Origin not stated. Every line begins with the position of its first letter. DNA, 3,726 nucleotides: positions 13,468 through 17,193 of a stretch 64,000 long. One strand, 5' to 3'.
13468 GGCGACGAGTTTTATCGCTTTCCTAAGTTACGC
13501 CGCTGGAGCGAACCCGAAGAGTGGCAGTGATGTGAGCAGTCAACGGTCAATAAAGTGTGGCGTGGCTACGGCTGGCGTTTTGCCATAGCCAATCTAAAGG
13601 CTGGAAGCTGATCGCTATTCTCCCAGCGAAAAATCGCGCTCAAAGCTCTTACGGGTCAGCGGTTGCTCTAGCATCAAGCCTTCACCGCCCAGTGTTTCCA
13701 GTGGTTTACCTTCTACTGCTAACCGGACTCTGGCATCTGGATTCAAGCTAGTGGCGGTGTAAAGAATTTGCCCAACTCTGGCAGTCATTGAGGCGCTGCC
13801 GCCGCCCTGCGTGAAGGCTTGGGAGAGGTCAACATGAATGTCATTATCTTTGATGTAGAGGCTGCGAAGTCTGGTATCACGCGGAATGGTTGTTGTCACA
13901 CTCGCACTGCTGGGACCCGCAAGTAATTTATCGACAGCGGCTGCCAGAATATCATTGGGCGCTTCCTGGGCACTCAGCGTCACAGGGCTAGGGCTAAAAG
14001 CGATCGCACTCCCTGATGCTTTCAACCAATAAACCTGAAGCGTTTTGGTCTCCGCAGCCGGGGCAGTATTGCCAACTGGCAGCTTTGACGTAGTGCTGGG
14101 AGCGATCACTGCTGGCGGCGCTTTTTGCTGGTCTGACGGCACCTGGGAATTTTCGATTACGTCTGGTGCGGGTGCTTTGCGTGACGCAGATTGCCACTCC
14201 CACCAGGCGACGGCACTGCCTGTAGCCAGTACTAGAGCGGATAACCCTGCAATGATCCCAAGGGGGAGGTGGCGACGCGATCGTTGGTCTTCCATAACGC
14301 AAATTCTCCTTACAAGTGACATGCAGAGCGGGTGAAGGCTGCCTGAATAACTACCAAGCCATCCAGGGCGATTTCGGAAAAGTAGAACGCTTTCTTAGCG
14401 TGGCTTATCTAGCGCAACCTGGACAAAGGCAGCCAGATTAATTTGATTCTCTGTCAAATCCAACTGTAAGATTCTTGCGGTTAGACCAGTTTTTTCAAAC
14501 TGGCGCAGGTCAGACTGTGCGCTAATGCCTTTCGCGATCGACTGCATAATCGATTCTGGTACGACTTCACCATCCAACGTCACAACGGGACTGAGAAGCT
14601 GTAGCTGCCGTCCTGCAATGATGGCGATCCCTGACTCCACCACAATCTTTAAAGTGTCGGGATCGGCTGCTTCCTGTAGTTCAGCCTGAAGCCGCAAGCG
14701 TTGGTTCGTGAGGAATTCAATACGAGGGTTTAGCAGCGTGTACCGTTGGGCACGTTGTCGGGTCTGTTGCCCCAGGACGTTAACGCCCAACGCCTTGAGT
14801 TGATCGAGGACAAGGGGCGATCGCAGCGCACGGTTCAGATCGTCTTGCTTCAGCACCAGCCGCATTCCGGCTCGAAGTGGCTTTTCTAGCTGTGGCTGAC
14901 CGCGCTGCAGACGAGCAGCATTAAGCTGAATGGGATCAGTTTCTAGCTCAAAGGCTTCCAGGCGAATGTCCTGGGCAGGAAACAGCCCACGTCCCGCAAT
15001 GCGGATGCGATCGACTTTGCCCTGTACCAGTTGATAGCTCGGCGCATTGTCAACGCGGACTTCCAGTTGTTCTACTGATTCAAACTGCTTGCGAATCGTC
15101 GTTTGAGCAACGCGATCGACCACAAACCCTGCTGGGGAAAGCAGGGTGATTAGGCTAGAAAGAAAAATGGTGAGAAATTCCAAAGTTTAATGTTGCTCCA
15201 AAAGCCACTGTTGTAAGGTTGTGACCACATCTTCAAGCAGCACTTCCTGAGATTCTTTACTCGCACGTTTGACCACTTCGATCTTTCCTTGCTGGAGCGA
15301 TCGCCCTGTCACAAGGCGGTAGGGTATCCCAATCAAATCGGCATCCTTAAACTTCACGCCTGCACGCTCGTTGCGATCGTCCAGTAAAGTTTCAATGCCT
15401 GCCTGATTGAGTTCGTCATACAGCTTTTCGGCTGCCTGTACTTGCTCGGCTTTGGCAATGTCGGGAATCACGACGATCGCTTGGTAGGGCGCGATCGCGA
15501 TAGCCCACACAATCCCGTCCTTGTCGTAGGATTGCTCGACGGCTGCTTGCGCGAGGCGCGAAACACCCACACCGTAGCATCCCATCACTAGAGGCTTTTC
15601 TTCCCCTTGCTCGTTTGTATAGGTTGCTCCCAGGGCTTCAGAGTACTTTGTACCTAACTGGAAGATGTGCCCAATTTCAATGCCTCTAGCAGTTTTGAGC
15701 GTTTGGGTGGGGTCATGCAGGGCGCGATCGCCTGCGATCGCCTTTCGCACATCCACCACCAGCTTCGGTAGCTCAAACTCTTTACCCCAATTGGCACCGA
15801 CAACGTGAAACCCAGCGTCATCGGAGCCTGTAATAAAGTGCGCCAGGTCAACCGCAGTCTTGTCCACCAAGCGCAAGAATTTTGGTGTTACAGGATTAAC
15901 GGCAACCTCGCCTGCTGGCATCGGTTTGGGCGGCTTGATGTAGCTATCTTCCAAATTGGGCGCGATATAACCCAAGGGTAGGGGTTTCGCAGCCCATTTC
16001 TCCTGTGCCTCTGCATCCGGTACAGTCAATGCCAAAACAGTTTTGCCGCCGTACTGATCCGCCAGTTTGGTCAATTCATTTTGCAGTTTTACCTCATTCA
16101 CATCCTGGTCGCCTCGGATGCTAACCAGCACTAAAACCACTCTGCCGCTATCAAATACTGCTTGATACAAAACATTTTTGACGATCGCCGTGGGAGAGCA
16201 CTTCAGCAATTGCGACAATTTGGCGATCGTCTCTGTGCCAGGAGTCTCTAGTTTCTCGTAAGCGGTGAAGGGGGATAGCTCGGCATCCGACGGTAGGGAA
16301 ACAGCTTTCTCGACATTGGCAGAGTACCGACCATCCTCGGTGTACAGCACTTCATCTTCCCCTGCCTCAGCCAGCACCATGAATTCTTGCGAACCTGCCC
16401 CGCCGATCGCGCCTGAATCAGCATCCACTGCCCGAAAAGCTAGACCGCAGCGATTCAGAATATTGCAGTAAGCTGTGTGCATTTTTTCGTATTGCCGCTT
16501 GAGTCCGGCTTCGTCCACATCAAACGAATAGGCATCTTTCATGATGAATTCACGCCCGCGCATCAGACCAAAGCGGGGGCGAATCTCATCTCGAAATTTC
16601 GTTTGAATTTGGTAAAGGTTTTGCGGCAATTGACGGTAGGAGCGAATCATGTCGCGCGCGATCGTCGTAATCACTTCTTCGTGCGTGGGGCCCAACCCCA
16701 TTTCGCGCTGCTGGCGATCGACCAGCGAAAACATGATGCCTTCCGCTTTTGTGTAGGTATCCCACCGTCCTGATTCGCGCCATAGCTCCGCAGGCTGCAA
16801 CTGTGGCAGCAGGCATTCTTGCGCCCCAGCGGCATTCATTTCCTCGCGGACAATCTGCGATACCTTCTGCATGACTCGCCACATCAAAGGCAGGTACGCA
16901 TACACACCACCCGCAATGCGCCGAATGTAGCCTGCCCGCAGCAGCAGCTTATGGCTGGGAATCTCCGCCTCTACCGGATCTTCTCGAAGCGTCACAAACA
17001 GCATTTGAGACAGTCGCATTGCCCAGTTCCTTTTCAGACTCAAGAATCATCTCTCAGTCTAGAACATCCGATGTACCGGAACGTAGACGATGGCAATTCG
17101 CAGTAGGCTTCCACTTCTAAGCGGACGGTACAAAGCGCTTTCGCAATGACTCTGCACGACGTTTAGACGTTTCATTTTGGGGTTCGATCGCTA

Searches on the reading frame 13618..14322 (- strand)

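Call 68: search_protein_families(library=pfam, proteins=[window:13618-14322:-], max_evalue=0.00001)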
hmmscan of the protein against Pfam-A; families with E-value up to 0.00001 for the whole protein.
window:13618-14322:- (235 aa): 1 family
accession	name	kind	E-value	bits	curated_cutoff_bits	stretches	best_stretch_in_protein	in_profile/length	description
PF10646.14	Germane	-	8.4e-23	81.6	23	1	96-209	1-117/117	Sporulation and spore germination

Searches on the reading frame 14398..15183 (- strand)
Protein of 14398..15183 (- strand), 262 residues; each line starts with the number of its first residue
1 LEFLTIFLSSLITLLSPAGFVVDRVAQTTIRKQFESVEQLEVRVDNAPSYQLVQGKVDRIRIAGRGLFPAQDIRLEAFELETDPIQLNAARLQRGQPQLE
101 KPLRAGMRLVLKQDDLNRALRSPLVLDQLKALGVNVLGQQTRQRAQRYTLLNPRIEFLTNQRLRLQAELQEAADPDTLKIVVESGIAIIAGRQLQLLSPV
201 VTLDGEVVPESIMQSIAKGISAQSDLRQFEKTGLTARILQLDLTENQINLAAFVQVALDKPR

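Call 68: search_protein_families(library=pfam, proteins=[window:14398-15183:-], max_evalue=0.00001)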
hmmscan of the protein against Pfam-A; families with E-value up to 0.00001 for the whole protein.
window:14398-15183:- (262 aa): 1 family
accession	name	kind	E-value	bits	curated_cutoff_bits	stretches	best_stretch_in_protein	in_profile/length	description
PF11209.13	LmeA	-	3.2e-32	112.8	27.3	1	16-252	4-216/217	LmeA-like phospholipid-binding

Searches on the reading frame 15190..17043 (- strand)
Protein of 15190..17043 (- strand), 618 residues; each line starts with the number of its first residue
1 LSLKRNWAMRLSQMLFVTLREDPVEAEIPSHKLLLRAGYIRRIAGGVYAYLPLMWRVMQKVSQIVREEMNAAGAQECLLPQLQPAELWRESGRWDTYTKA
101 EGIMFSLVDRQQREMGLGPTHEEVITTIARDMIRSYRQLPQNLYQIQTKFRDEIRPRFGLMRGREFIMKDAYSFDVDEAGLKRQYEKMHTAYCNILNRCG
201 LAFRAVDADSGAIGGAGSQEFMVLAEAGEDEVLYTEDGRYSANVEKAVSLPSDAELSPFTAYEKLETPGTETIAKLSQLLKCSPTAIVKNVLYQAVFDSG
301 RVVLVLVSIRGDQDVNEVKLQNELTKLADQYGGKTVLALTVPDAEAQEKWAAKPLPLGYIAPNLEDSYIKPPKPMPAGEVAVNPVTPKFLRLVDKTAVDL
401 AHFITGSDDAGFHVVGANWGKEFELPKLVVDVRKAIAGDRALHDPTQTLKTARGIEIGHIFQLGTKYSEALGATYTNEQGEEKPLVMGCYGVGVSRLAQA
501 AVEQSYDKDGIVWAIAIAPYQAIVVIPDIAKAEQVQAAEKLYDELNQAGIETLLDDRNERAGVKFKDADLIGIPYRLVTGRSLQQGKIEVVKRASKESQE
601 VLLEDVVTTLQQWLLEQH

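Call 68: search_protein_families(library=pfam, proteins=[window:15190-17043:-], max_evalue=0.00001)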
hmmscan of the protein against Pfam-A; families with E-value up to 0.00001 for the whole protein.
window:15190-17043:- (618 aa): 3 families
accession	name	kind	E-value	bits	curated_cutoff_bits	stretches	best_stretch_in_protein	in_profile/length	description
PF00587.30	tRNA-synt_2b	-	2.2e-33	116.3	29.3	1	107-504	3-178/179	tRNA synthetase class II core domain (G, H, P, S and T)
PF03129.25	HGTP_anticodon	-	1.7e-21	76.6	21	1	524-612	3-93/94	Anticodon binding domain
PF04073.20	tRNA_edit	-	2.8e-09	37.5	25.5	1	267-324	1-54/123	Aminoacyl-tRNA editing domain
